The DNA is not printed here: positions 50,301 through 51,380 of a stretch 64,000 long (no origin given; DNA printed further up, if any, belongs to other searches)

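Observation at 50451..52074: Three-gene cassette (259-aa unknown, 133-aa acidic protein, HNH nuclease) inside an IS-bounded island: candidate undescribed defence or addiction module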

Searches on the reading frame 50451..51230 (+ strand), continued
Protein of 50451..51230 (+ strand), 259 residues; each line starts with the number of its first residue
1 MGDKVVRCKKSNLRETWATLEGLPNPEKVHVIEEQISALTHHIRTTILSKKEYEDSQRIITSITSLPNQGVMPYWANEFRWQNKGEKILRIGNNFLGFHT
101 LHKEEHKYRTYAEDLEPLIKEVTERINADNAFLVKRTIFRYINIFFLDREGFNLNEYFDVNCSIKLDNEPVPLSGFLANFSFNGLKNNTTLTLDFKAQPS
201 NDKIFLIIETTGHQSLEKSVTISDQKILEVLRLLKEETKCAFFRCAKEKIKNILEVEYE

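Call 43: predict_structure(alignment_id=A1)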
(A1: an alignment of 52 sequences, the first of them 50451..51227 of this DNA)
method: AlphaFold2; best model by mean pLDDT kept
length: 259 residues; sequences in the alignment: 52
mean_pLDDT: 92.6   pTM: 0.89
mean pLDDT of the five models: 92.6, 92.1, 91.7, 91.5, 90.8
residues with pLDDT >= 90: 208; 70-90: 42; 50-70: 9; < 50: 0
segments of 3 or more residues with pLDDT < 50: none
pLDDT, mean of each block of 10 residues (from residue 1): 89 97 88 91 92 80 74 94 90 96 94 96 91 96 97 95 83 91 94 97 97 97 96 97 97 97
secondary structure, 60 per line:
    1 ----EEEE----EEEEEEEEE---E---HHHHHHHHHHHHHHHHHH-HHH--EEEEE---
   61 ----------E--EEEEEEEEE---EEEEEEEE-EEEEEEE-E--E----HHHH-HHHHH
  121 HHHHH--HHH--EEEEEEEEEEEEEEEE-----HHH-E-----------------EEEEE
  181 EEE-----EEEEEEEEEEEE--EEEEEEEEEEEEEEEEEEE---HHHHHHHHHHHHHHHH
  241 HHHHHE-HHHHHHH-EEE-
elements in order: E5-8 E13-21 H29-46 E53-57 E74-82 E86-93 E95-101 H111-114 H116-125 E133-148 E176-183 E189-200 E203-221 H225-245 H248-254 E256-258

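Call 46: fold_search(model_id=the predicted structure, library=pdb)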
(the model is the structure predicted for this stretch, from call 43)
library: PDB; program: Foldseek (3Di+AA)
matches with E <= 10: 1611; with E <= 0.001: 0
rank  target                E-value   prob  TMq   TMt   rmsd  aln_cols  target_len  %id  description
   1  5jo1_A                1.4e-02  0.28  0.16  0.21  20.1       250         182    7  Crystal structure of phaseic acid-bound abscisic acid receptor PYL3 in complex with type 2C protein phosphatase HAB1 (released 2016-09-07)
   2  4xrt_A                1.4e-02  0.25  0.19  0.17  21.0       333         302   10  Crystal structure of the di-domain ARO/CYC StfQ from the steffimycin biosynthetic pathway (released 2015-12-02)
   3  4igv                  2.5e-02  0.16  0.13  0.19  18.4       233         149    7  Crystal structure of kirola (Act d 11) (released 2013-09-04)
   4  4jda_C                2.7e-02  0.21  0.15  0.20  19.4       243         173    7  Complex structure of abscisic acid receptor PYL3 with (-)-ABA (released 2013-07-24)
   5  4jda_D                2.8e-02  0.21  0.15  0.20  19.4       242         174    7  Complex structure of abscisic acid receptor PYL3 with (-)-ABA (released 2013-07-24)
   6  5a60                  3.1e-02  0.11  0.12  0.08  22.4       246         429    9  Crystal structure of full-length E. coli ygiF in complex with tripolyphosphate and two magnesium ions (released 2015-08-05)
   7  4jhg                  3.7e-02  0.21  0.15  0.19  18.5       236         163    8  Crystal Structure of Medicago truncatula Nodulin 13 (MtN13) in complex with trans-zeatin (released 2013-03-20)
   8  4igy_A                3.7e-02  0.14  0.14  0.19  18.5       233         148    7  Crystal structure of kirola (Act d 11) - triclinic form (released 2013-09-04)
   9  7qb6_A                4.1e-02  0.25  0.16  0.21  20.2       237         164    8  Crystal Structure of Medicago truncatula Nodulin 13 (MtN13) in complex with 3-carboxybenzophenone (released 2022-10-26)
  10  3klx_B                4.8e-02  0.20  0.16  0.21  19.3       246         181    8  Crystal structure of native abscisic acid receptor PYL3 (released 2010-11-10)
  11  4dsc_B                4.8e-02  0.16  0.15  0.20  19.1       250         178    8  Complex structure of abscisic acid receptor PYL3 with (+)-ABA in spacegroup of H32 at 1.95A (released 2012-06-06)
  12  4n80_B                5.4e-02  0.38  0.16  0.32  14.7       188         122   11  Crystal structure of Tse3-Tsi3 complex (released 2014-04-23)
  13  4r7k_A                5.4e-02  0.11  0.13  0.17  19.9       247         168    6  1.88 Angstrom Resolution Crystal Structure of Hypothetical Protein jhp0584 from Helicobacter pylori. (released 2014-09-10)
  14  2ns9_A                5.4e-02  0.10  0.13  0.18  19.2       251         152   10  Crystal structure of protein APE2225 from Aeropyrum pernix K1, Pfam COXG (released 2006-11-14)
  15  5zcg_D                5.7e-02  0.16  0.14  0.20  20.3       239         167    9  Crystal structure of OsPP2C50 S265L/I267V:OsPYL/RCAR3 with (+)-ABA (released 2019-03-06)
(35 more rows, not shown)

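Call 47: fold_search(model_id=the predicted structure, library=viral)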
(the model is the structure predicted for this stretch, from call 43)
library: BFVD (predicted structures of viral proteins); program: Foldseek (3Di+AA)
matches with E <= 10: 985; with E <= 0.001: 2
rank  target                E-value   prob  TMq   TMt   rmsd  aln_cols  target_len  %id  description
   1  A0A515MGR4            5.5e-06  1.00  0.44  0.53   6.4       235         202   10  (no name in the UniProt tables at hand)
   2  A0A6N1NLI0            8.1e-04  0.99  0.35  0.31  12.6       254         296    6  Putative orfan [Tupanvirus soda lake]
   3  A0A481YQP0            6.0e-03  0.77  0.30  0.08  14.6       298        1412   12  Early transcription factor large subunit-like protein [Pithovirus LCDPAC01]
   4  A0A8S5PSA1            9.3e-03  0.84  0.24  0.32  11.6       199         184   11  Uncharacterized protein [Myoviridae sp. ctjhW4]
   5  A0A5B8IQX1            9.3e-03  0.63  0.27  0.20  17.7       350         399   10  Transcription factor TFIID [Mimiviridae sp. ChoanoV1]
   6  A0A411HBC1            9.8e-03  0.35  0.16  0.10  17.1       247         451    7  LEF-4 [Homarus gammarus nudivirus]
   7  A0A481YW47            1.1e-02  0.63  0.28  0.24  16.9       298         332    7  Transcription factor TFIID [Marseillevirus LCMAC201]
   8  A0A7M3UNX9            1.2e-02  0.18  0.15  0.19  18.0       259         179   10  Uncharacterized protein [Pyramimonas orientalis virus]
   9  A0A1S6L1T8            1.3e-02  0.44  0.20  0.23  17.1       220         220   10  (no name in the UniProt tables at hand)
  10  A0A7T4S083            1.4e-02  0.06  0.09  0.09  20.3       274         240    6  ORF2 (Fragment) [Chestnut teal astrovirus]
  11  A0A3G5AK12            2.2e-02  0.25  0.23  0.07  19.1       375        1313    8  VETF-like early transcription factor large subunit [Solivirus sp.]
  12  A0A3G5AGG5            2.2e-02  0.20  0.17  0.05  19.6       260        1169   11  mRNA-capping enzyme [Solumvirus sp.]
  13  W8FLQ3                2.3e-02  0.13  0.13  0.11  19.5       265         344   12  U79 [Human betaherpesvirus 6A]
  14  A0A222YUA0            2.5e-02  0.21  0.14  0.20  17.3       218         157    7  (no name in the UniProt tables at hand)
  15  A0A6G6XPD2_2          2.5e-02  0.18  0.12  0.04  14.6       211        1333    6  (no name in the UniProt tables at hand)
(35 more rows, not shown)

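Call 51: find_encoding_contigs(protein=P0003, flank=6000, max_places=3)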
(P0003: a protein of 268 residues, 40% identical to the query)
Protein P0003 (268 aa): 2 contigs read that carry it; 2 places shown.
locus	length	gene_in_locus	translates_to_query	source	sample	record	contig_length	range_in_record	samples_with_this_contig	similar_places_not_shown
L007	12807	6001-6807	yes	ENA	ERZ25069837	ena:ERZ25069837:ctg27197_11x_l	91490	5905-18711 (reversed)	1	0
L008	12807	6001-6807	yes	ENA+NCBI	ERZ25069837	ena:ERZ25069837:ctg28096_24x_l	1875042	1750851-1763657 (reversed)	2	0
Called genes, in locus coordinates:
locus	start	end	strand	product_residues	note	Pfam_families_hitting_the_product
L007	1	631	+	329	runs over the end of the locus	-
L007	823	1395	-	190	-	PF13338:AbiEi_4 (weak)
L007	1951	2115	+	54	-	-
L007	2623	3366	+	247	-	PF20275:CTD10 (weak)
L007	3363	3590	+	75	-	PF20293:MC6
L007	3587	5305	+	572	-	PF10088:DUF2326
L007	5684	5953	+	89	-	-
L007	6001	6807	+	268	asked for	-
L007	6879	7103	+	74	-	-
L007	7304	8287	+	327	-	PF20279:CTD12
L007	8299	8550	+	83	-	PF20295:MC8 (weak)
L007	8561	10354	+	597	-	PF10088:DUF2326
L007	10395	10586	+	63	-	-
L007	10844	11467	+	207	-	-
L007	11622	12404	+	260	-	-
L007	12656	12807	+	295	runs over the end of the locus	PF02481:DNA_processg_A, PF18306:LDcluster4 (faint)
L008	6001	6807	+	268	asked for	-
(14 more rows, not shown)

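Call 52: find_encoding_contigs(protein=P0004, flank=6000, max_places=3)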
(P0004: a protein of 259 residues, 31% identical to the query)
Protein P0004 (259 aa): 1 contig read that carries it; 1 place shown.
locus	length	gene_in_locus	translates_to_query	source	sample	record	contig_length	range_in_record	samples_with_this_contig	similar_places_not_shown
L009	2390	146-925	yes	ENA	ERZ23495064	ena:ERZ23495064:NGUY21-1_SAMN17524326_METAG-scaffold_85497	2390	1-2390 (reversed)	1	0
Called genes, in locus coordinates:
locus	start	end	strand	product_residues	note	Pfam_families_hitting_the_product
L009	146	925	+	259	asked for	-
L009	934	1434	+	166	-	-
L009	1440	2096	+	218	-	PF01844:HNH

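Call 53: find_encoding_contigs(protein=P0005, flank=6000, max_places=3)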
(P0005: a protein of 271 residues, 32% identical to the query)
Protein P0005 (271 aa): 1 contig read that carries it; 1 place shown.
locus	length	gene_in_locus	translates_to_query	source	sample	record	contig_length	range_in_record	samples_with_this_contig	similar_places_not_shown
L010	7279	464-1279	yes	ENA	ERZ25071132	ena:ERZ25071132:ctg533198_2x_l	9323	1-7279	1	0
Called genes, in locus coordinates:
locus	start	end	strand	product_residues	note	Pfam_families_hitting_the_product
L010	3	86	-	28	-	?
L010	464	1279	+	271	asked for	-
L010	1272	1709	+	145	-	-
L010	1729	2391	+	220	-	-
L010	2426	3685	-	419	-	-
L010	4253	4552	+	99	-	PF13443:HTH_26 (faint), PF13744:HTH_37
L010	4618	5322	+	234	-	PF13739:PdaC, PF11738:DUF3298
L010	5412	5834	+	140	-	-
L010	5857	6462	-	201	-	PF04832:SOUL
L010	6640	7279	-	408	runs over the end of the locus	PF10973:DUF2799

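Call 54: find_encoding_contigs(protein=P0012, flank=5000, max_places=2)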
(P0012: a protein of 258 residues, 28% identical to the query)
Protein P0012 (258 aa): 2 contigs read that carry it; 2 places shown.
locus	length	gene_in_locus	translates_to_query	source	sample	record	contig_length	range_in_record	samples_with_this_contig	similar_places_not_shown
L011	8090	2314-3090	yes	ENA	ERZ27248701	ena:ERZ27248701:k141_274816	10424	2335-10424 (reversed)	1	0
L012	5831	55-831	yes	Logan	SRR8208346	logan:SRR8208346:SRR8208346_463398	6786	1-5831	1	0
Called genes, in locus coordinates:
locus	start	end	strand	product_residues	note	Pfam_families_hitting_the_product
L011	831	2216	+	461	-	PF00078:RVT_1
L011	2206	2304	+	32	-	-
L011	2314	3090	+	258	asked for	-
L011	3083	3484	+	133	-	-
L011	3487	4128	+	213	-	-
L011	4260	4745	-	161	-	-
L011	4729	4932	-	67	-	PF01402:RHH_1 (faint)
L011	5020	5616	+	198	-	PF00239:Resolvase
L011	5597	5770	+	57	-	-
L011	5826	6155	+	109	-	PF13443:HTH_26 (weak), PF13560:HTH_31 (weak), PF01381:HTH_3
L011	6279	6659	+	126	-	-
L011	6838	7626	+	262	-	-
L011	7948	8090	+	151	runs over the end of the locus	-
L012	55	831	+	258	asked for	-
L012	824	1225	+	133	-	-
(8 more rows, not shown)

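Call 55: find_encoding_contigs(protein=P0021, flank=5000, max_places=2)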
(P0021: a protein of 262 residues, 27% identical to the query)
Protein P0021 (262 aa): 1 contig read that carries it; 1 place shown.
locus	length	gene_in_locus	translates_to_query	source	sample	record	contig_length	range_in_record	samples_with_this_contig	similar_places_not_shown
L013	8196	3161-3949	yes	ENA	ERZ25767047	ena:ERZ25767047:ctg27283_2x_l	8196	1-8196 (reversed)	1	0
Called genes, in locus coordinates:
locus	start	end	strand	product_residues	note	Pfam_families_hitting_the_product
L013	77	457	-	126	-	-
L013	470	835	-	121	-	PF13649:Methyltransf_25 (weak)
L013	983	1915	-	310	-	PF13676:TIR_2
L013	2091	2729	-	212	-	-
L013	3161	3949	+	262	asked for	-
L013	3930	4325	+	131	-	-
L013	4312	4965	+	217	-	PF01844:HNH (weak)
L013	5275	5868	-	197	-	PF14124:DUF4291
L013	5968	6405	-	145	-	-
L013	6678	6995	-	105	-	-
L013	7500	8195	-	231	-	?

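Call 56: find_encoding_contigs(protein=P0036, flank=5000, max_places=2)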
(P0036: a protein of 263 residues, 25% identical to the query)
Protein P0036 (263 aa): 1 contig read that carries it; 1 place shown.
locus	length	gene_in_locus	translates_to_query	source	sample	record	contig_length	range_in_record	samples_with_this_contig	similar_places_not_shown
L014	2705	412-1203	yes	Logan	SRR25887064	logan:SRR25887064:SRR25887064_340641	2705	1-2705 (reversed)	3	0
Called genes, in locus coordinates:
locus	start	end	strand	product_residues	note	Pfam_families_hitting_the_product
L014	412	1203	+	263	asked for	-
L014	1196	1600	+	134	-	-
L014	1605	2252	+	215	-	PF01844:HNH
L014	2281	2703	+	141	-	?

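Call 57: find_encoding_contigs(protein=P0057, flank=5000, max_places=2)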
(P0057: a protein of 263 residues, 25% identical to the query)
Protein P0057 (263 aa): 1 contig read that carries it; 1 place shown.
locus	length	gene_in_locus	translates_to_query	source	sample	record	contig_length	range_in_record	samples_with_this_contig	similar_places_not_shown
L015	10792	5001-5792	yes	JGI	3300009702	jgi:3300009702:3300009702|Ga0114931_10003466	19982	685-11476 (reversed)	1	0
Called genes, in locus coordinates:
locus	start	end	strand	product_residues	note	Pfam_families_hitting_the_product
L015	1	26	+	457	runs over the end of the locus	PF00675:Peptidase_M16, PF05193:Peptidase_M16_C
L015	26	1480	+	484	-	PF05193:Peptidase_M16_C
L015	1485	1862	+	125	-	PF01063:Aminotran_4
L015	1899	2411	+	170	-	PF01063:Aminotran_4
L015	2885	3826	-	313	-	PF12706:Lactamase_B_2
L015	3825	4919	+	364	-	PF00089:Trypsin, PF13365:Trypsin_2, PF00595:PDZ, PF13180:PDZ_2, PF17820:PDZ_6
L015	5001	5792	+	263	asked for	-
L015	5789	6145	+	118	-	-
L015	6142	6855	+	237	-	PF01844:HNH (weak)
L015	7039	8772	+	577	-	PF00171:Aldedh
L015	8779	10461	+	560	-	PF27054:Beta_methylindole_red_C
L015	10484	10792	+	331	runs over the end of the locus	?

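Call 70: search_protein_families(library=padloc, proteins=[L011:831-2213:+, L013:986-1915:-, L013:2094-2729:-, L005:906-1862:-, L001:4590-5483:-, L001:7944-8678:-, L002:6446-6982:-, L010:2429-3685:-, L007:7304-8284:+, L007:8561-10351:+], max_evalue=0.0001)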
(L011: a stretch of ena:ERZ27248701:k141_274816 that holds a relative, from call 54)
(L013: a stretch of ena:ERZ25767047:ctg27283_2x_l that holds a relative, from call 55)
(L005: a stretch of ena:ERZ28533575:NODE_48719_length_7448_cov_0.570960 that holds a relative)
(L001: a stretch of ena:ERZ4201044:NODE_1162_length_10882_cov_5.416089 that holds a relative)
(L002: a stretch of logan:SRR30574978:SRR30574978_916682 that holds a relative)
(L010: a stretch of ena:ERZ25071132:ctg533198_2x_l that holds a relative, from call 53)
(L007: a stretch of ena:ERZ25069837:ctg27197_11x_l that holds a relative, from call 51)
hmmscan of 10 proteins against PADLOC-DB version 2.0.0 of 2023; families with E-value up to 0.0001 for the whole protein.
L011:831-2213:+ (461 aa): 83 families (the best 25 are shown)
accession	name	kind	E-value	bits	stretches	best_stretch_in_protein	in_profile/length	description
PDLC01136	RT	-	4.6e-65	217.7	1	59-336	6-259/263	RT (reverse transcriptase)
PDLC02063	Cas1_IIIb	-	1.3e-49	167.3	1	73-356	24-281/617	-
PDLC03754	RT_UG17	-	4.6e-41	139.1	1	58-382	10-310/429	DRT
PDLC03688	HEase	-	7.6e-35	118.7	1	45-264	16-233/599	homing endonuclease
PDLC03756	RT_UG19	-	7.3e-33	112.5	2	179-394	143-336/562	DRT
PDLC03764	RT_UG26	-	1.1e-28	98.1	1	110-371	56-305/398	DRT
PDLC03766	Drt9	-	6.3e-26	89.2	1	98-338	74-307/488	DRT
PDLC01607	RT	-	1e-25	88.8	1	117-335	1-161/161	"CAS-I,CAS-II,CAS-III,CAS-IV,CAS-V,CAS-VI; acquisition_associated"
PDLC03698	HEase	-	1.2e-24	84.3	1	37-264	234-459/834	homing endonuclease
PDLC03750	RT_UG13b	-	3.7e-24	83.6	1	177-371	147-341/430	DRT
PDLC03759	RT_UG21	-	2.3e-23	80.7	1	87-319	32-266/503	DRT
PDLC03768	Drt3a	-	2.7e-22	77.8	1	167-362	119-290/411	DRT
PDLC03778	RT_UG39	-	5.2e-22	76.5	2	83-211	92-229/541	DRT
PDLC03785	RT_UG9_large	-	1.8e-20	70.9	1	105-329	287-512/772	DRT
PDLC03757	Drt2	-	2.2e-20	71.1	1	228-403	275-443/502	DRT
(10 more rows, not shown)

L013:986-1915:- (310 aa): 2 families
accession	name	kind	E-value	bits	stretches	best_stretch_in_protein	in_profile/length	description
PDLC00420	ThsB1|ThsB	-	6.4e-14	49.8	1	2-104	21-123/319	TIR-like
PDLC05062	PDC-S66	-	3e-05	21.6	1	13-75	176-239/282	-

L013:2094-2729:- (212 aa): 0 families

L005:906-1862:- (319 aa): 0 families

L001:4590-5483:- (298 aa): 0 families

L001:7944-8678:- (245 aa): 0 families

L002:6446-6982:- (179 aa): 0 families

L010:2429-3685:- (419 aa): 0 families

L007:7304-8284:+ (327 aa): 2 families
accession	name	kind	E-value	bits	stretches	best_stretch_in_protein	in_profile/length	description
PDLC05079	PDC-S73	-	1.4e-09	35.4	1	18-171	3-136/752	-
PDLC02416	Aga_REase-TIR-PNTD1-PNTD2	-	5.4e-06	23.3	1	18-170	2-131/572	Class I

L007:8561-10351:+ (597 aa): 2 families
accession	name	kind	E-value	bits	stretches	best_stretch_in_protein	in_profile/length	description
PDLC04774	PDC-M68B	-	1.7e-58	196.6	1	3-592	2-577/581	-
PDLC03859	LmuB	-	2.4e-12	44.8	1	1-525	3-547/611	-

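Call 74: find_related_loci(query=A7, collection=metagenome_contigs, flank=3500)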
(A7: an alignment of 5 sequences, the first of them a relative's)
Query A7 (213 aa) in metagenome_contigs; peptide patterns used: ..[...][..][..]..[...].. (x = any residue, [..] = any of these).
600 stretches matched a pattern (row limit reached: there are more); 134 encode a relative of the query (tblastn E <= 1e-3); the best 80 are kept; 80 distinct loci.
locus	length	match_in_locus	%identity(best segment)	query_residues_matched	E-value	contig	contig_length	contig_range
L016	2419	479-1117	99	1-213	9e-151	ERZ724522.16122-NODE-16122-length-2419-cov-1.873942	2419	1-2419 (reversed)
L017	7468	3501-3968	30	14-169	3e-11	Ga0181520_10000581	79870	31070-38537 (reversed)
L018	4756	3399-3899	27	32-183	4e-10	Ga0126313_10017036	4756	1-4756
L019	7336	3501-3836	33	31-148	1e-9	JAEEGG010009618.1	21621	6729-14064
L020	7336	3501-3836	33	31-148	1e-9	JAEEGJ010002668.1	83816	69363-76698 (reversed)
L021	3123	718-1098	30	32-174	5e-9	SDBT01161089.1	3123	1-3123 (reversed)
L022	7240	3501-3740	38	13-100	3e-8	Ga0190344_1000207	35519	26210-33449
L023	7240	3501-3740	38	13-100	3e-8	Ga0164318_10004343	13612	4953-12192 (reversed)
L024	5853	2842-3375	30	2-181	4e-8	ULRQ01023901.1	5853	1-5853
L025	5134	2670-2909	35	32-122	7e-8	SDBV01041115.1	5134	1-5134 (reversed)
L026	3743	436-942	25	12-186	1e-7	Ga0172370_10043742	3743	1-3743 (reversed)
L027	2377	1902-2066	45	26-76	1e-7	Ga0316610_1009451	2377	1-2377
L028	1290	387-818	29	31-162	2e-7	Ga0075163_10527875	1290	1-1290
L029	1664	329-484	38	27-78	3e-7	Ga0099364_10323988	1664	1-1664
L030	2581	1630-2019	29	10-139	3e-7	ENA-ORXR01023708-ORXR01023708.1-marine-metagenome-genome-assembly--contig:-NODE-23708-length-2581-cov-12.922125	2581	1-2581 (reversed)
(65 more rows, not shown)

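Call 77: search_solved_structures(query=A1, max_evalue=1)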
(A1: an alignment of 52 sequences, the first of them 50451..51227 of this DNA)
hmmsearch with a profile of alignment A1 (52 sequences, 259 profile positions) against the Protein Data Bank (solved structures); distinct sequences matched with E-value up to 1: 0.

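Call 82: search_protein_families(library=phrogs, proteins=[window:50451-51227:+, L011:2314-3087:+, L011:3083-3481:+, L011:3487-4125:+, L001:6001-6807:+, L001:6800-7243:+, L013:3161-3946:+, L013:3930-4322:+], max_evalue=0.01)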
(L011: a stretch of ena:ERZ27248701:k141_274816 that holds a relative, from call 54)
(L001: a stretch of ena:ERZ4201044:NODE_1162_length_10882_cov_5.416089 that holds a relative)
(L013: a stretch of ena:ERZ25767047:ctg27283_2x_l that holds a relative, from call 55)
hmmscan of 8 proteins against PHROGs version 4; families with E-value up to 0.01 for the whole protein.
window:50451-51227:+ (259 aa): 0 families

L011:2314-3087:+ (258 aa): 0 families

L011:3083-3481:+ (133 aa): 0 families

L011:3487-4125:+ (213 aa): 8 families
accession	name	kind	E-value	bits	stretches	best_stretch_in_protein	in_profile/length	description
phrog_16016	-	DNA, RNA and nucleotide metabolism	1.3e-06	29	1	30-78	49-101/252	HNH endonuclease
phrog_2214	-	DNA, RNA and nucleotide metabolism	5.2e-06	26.8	1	20-97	185-259/429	HNH endonuclease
phrog_16204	-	unknown function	8e-05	23.5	1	29-72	33-78/218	-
phrog_144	-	DNA, RNA and nucleotide metabolism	9.9e-05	23.1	1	30-104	85-160/175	HNH endonuclease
phrog_2118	-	DNA, RNA and nucleotide metabolism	0.00014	22.5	1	30-79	178-226/301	HNH endonuclease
phrog_14314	-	DNA, RNA and nucleotide metabolism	0.0012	20.2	1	30-81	17-66/252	HNH endonuclease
phrog_1271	-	DNA, RNA and nucleotide metabolism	0.0017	18.8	1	35-92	279-331/361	HNH endonuclease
phrog_7785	-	DNA, RNA and nucleotide metabolism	0.0021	19.1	1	29-84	70-121/147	HNH endonuclease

L001:6001-6807:+ (269 aa): 0 families

L001:6800-7243:+ (148 aa): 0 families

L013:3161-3946:+ (262 aa): 0 families

L013:3930-4322:+ (131 aa): 0 families

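Call 86: search_dna_similar(query=L011:2314-3087:+, collection=plasmids, mode=protein, max_evalue=0.001, max_rows=20)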
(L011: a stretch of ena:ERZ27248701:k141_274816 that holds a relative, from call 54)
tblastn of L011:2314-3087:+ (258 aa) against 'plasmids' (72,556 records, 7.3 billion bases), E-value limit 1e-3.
No match.

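Call 87: search_dna_similar(query=window:50451-51227:+, collection=plasmids, mode=protein, max_evalue=0.001, max_rows=20)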
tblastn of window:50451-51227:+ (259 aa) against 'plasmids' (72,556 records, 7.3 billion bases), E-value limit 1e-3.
No match.

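Call 88: search_dna_similar(query=L011:2314-3087:+, collection=phages, mode=protein, max_evalue=0.01, max_rows=10)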
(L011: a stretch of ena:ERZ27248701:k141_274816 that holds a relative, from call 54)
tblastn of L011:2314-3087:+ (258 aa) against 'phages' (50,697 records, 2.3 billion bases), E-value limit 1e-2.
No match.
